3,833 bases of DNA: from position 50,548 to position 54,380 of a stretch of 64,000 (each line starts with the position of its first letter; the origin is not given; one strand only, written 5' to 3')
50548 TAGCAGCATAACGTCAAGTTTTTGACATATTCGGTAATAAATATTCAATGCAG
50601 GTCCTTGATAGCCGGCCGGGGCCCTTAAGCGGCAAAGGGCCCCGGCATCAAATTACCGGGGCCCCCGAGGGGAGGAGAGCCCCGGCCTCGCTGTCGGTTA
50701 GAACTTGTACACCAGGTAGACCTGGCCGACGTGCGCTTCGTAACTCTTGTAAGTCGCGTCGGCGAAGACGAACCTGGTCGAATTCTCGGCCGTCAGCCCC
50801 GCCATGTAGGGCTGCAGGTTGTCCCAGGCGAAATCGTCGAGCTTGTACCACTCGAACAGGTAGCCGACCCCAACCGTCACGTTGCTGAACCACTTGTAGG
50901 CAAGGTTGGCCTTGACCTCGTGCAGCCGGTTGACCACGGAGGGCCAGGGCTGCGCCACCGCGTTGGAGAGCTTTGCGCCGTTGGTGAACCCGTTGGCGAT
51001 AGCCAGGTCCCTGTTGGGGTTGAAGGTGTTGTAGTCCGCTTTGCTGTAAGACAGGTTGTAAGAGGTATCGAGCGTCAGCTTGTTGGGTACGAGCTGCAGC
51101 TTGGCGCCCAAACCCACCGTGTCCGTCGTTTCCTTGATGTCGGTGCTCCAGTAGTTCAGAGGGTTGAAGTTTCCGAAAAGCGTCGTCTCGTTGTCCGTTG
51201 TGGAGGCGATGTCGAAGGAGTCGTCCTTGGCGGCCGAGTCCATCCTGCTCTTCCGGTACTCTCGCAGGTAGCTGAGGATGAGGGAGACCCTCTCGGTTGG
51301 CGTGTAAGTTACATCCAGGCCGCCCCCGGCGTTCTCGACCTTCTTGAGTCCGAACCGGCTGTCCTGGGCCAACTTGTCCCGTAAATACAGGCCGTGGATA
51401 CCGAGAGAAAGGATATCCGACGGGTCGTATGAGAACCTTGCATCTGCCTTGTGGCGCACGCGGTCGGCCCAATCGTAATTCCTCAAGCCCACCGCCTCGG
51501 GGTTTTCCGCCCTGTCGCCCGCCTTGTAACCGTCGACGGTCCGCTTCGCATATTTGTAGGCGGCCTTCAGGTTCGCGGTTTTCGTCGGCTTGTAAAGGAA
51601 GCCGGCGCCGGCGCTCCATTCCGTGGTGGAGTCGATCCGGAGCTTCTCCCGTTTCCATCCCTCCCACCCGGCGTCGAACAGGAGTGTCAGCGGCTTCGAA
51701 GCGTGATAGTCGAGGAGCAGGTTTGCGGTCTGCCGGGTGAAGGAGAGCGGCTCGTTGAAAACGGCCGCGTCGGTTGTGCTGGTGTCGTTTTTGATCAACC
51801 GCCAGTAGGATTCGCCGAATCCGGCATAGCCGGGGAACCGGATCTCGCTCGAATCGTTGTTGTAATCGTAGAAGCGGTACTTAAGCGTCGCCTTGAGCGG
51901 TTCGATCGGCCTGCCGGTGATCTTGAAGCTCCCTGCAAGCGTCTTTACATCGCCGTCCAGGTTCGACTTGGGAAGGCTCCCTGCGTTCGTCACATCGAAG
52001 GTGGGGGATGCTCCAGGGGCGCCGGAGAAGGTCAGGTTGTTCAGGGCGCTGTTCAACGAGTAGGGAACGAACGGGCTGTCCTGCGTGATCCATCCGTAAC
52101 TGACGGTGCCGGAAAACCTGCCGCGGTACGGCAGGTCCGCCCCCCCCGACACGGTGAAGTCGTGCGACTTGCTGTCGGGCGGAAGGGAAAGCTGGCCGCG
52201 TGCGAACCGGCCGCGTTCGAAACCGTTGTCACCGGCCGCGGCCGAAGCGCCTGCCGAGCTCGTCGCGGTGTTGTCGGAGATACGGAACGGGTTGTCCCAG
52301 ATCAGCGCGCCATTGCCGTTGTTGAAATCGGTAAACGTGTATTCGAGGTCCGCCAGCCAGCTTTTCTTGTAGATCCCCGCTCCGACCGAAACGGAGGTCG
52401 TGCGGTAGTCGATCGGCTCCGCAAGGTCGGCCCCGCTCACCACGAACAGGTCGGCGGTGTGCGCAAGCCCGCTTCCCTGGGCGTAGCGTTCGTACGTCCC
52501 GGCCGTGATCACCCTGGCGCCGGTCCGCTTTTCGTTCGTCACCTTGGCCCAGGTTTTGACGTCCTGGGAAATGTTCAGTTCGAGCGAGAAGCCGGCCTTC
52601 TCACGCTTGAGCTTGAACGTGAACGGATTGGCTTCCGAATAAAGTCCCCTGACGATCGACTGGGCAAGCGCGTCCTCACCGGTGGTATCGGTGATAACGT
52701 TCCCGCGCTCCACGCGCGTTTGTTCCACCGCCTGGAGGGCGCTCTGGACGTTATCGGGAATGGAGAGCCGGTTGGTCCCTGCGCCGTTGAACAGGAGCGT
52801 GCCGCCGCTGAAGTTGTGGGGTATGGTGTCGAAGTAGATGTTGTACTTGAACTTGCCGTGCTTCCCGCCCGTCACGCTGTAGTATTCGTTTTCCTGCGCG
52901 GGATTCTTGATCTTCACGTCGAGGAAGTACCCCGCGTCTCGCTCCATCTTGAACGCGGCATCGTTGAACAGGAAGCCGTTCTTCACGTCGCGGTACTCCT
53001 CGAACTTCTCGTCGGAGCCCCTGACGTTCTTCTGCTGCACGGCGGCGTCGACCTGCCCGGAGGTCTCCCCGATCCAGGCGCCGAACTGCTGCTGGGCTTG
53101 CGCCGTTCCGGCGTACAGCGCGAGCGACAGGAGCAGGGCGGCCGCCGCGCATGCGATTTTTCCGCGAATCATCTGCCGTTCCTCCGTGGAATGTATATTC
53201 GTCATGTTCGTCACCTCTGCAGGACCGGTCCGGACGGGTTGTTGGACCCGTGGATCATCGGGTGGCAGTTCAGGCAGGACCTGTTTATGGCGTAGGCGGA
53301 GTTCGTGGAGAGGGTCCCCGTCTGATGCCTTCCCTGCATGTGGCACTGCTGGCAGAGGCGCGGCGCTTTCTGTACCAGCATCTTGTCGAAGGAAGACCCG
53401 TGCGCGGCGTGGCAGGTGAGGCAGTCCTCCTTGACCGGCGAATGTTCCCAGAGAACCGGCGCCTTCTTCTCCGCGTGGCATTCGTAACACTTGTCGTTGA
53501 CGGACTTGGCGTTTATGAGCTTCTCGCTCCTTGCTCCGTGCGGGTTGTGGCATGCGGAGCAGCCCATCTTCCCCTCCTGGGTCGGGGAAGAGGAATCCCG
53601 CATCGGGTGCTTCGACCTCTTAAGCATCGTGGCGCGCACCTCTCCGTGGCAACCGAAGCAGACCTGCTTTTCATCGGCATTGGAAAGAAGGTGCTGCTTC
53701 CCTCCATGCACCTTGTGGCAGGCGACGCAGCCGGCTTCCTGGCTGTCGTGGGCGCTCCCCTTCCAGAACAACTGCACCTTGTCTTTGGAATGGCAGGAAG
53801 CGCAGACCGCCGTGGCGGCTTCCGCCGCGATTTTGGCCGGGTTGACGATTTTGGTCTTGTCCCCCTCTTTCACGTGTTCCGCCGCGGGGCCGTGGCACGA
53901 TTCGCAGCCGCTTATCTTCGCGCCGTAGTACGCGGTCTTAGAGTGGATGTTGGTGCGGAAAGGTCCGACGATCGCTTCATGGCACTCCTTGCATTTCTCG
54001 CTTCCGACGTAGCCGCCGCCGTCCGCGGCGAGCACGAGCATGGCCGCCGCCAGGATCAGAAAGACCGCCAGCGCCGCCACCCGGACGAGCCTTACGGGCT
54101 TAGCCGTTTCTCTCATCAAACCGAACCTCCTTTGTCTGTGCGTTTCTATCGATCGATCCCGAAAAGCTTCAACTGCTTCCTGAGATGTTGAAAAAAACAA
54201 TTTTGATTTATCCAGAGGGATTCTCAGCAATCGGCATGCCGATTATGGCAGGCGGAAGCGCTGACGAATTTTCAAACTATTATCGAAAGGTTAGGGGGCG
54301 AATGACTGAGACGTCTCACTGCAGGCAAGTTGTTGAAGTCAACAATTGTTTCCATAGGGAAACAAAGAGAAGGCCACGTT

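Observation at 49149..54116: MtrA/MtrB-like conduit without MtrC, coupled to an OmcS-related hexaheme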

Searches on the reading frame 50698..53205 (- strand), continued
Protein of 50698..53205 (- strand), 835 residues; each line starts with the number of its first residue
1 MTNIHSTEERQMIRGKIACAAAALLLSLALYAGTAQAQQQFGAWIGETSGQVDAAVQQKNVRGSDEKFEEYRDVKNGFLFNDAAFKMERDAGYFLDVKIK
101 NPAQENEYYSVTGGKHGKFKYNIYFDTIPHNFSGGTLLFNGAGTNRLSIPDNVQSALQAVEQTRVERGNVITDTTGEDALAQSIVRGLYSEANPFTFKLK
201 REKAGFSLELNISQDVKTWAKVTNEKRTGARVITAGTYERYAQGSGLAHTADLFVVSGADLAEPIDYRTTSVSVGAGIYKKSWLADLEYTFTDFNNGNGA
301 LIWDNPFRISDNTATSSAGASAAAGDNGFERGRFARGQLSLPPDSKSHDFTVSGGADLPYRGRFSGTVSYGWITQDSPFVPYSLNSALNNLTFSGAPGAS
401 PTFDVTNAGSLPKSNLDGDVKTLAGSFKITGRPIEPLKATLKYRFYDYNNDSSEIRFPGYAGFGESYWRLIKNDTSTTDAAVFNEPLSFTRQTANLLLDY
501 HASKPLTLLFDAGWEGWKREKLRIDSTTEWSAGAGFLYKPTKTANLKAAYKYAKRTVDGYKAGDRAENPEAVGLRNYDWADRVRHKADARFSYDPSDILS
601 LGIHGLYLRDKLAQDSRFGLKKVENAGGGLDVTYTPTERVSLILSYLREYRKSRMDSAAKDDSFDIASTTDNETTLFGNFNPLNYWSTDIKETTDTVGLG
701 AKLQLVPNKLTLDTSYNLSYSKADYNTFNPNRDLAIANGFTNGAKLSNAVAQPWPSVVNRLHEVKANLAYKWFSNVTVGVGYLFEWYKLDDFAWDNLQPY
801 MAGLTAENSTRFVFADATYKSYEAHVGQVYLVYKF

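Call 90: search_protein_families(library=ncbifam, proteins=[L004:14945-16915:+, L004:14182-14952:+, L008:2661-3557:+], max_evalue=0.001)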
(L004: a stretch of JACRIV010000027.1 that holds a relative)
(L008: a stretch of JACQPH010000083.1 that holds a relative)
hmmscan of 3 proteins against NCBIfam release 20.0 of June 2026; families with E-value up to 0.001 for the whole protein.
L004:14945-16915:+ (657 aa): 6 families
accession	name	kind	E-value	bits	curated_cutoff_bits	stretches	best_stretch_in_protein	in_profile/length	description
TIGR03508.1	decahem_SO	subfamily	1.3e-11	44.5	192.2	1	114-197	3-81/258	DmsE family decaheme c-type cytochrome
NF041028.1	decahem_GSU2203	exception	3.5e-10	39.6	325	1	113-249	36-164/317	GSU2203 family decaheme c-type cytochrome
TIGR03146.1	cyt_nit_nrfB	equivalog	4.9e-08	33.4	166.6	0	182-258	36-106/145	cytochrome c nitrite reductase pentaheme subunit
NF041198.1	UshA_like_PCGU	equivalog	9e-07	27.8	275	1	55-194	404-509/519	UshA-like (seleno)protein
TIGR01905.1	paired_CXXCH_1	subfamily_domain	0.00022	21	25.2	0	347-367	18-38/41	doubled CXXCH domain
NF008659.0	PRK11659.1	equivalog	0.00081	19.1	184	0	185-258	74-132/188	cytochrome c nitrite reductase pentaheme subunit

L004:14182-14952:+ (257 aa): 0 families

L008:2661-3557:+ (299 aa): 6 families
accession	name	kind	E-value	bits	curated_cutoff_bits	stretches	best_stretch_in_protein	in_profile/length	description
NF041028.1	decahem_GSU2203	exception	4e-80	269.4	325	1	22-292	26-302/317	GSU2203 family decaheme c-type cytochrome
TIGR03508.1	decahem_SO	subfamily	2.9e-74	249.8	192.2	1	31-292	1-255/258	DmsE family decaheme c-type cytochrome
TIGR01905.1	paired_CXXCH_1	subfamily_domain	6.8e-31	105.9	25.2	3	218-255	1-39/41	doubled CXXCH domain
NF008659.0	PRK11659.1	equivalog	1.3e-09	38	184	1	33-141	47-148/188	cytochrome c nitrite reductase pentaheme subunit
TIGR03153.1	cytochr_NrfH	equivalog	1.1e-06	28.7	134.2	0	100-139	24-63/138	cytochrome c nitrite reductase small subunit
NF041198.1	UshA_like_PCGU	equivalog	6.5e-05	21.7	275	1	34-114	444-511/519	UshA-like (seleno)protein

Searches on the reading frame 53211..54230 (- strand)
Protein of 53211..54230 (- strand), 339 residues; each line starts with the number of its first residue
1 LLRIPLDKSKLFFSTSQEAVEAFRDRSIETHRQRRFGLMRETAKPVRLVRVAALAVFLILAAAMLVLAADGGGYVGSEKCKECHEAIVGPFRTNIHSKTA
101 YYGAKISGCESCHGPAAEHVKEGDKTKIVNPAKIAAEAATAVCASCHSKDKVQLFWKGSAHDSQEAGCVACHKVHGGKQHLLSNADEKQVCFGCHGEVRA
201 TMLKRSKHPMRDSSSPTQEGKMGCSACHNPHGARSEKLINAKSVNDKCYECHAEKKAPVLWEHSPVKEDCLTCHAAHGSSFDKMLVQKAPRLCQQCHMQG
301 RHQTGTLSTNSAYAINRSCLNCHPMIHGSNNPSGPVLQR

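Call 3: search_protein_families(library=ncbifam, proteins=[window:53211-54230:-], max_evalue=0.01)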
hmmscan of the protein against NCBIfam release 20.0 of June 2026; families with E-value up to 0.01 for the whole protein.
window:53211-54230:- (339 aa): 9 families
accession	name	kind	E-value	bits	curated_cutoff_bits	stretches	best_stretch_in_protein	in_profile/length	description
NF041028.1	decahem_GSU2203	exception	2.4e-71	240.6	325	1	65-334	24-306/317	GSU2203 family decaheme c-type cytochrome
TIGR03508.1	decahem_SO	subfamily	9.4e-71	238.3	192.2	1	76-333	1-258/258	DmsE family decaheme c-type cytochrome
TIGR01905.1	paired_CXXCH_1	subfamily_domain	6.4e-29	99.6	25.2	3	263-300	1-39/41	doubled CXXCH domain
NF008659.0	PRK11659.1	equivalog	6.7e-11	42.2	184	1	78-204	47-176/188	cytochrome c nitrite reductase pentaheme subunit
TIGR03153.1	cytochr_NrfH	equivalog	1.9e-09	37.7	134.2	2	135-254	23-135/138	cytochrome c nitrite reductase small subunit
TIGR03146.1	cyt_nit_nrfB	equivalog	1.7e-08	34.9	166.6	1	78-198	12-144/145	cytochrome c nitrite reductase pentaheme subunit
NF045713.1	CxxCH_16_HmcA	equivalog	1.3e-07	30.6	400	2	208-301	162-256/541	sulfate respiration complex hexadecaheme cytochrome HmcA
NF041198.1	UshA_like_PCGU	equivalog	1.2e-06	27.4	275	1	108-153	474-514/519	UshA-like (seleno)protein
NF045722.1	c3_cytochr_TmcA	equivalog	0.00052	19.9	114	0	268-324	58-111/125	acidic tetraheme cytochrome c3 TmcA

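Call 4: search_protein_families(library=pfam, proteins=[window:53211-54230:-], max_evalue=0.01)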
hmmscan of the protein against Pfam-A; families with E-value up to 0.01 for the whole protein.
window:53211-54230:- (339 aa): 7 families
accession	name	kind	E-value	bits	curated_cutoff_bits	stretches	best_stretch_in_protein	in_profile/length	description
PF09699.15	Paired_CXXCH_1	-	7e-35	118.9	20.6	3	263-300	1-39/41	Doubled CXXCH motif (Paired_CXXCH_1)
PF14537.11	Cytochrom_c3_2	-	9.2e-13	48.9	25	2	161-252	2-78/79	Cytochrome c3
PF14522.11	Cytochrome_C7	-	9.9e-13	48.2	24.8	4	217-274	9-66/67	Cytochrome c7 and related cytochrome c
PF22678.1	Cytochrom_c_NrfB-like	-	8.9e-11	42.6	27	1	109-190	1-83/89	Cytochrome c-type protein NrfB-like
PF22113.1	Mtrc-MtrF_II-IV_dom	-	7.4e-08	32.5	30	1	97-175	72-166/176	Outer membrane cytochrome MtrC/MtrF-like, domains II/IV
PF02085.21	Cytochrom_CIII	-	6.7e-05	23.6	22.9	0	255-330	17-89/101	Class III cytochrome C family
PF13435.11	Cytochrome_C554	-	0.00029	22.1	20.8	0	142-228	1-83/84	Cytochrome c554 and c-prime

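Call 7: search_solved_structures(query=window:53211-54230:-, max_evalue=0.01)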
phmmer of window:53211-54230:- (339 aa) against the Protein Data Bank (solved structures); distinct sequences matched with E-value up to 0.01: 4.
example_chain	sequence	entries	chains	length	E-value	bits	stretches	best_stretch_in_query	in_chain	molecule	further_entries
6r2q_A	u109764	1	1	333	4.6e-63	216.9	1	75-339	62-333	Cystathionine beta-synthase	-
2ozy_A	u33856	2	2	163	5.6e-08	35.8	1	80-200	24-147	Cytochrome c-type protein nrfB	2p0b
6qvm_A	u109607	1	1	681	3.6e-07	33.2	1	107-253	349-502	Multiheme cytochrome cf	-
6i5b_A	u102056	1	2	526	6.3e-05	25.8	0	70-149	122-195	Uncharacterized protein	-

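Call 13: find_encoding_contigs(protein=window:53211-54116:-, flank=10000, max_places=6)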
Protein window:53211-54116:- (301 aa): no gene with exactly this product is on record in the collection.

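Call 76: search_solved_structures(query=window:53211-54116:-, max_evalue=1e-10, show_alignments=1)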
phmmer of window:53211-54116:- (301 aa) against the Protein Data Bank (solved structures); distinct sequences matched with E-value up to 1e-10: 1.
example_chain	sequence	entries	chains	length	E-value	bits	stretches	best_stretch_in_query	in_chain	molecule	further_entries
6r2q_A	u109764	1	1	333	3.1e-63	217.3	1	37-301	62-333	Cystathionine beta-synthase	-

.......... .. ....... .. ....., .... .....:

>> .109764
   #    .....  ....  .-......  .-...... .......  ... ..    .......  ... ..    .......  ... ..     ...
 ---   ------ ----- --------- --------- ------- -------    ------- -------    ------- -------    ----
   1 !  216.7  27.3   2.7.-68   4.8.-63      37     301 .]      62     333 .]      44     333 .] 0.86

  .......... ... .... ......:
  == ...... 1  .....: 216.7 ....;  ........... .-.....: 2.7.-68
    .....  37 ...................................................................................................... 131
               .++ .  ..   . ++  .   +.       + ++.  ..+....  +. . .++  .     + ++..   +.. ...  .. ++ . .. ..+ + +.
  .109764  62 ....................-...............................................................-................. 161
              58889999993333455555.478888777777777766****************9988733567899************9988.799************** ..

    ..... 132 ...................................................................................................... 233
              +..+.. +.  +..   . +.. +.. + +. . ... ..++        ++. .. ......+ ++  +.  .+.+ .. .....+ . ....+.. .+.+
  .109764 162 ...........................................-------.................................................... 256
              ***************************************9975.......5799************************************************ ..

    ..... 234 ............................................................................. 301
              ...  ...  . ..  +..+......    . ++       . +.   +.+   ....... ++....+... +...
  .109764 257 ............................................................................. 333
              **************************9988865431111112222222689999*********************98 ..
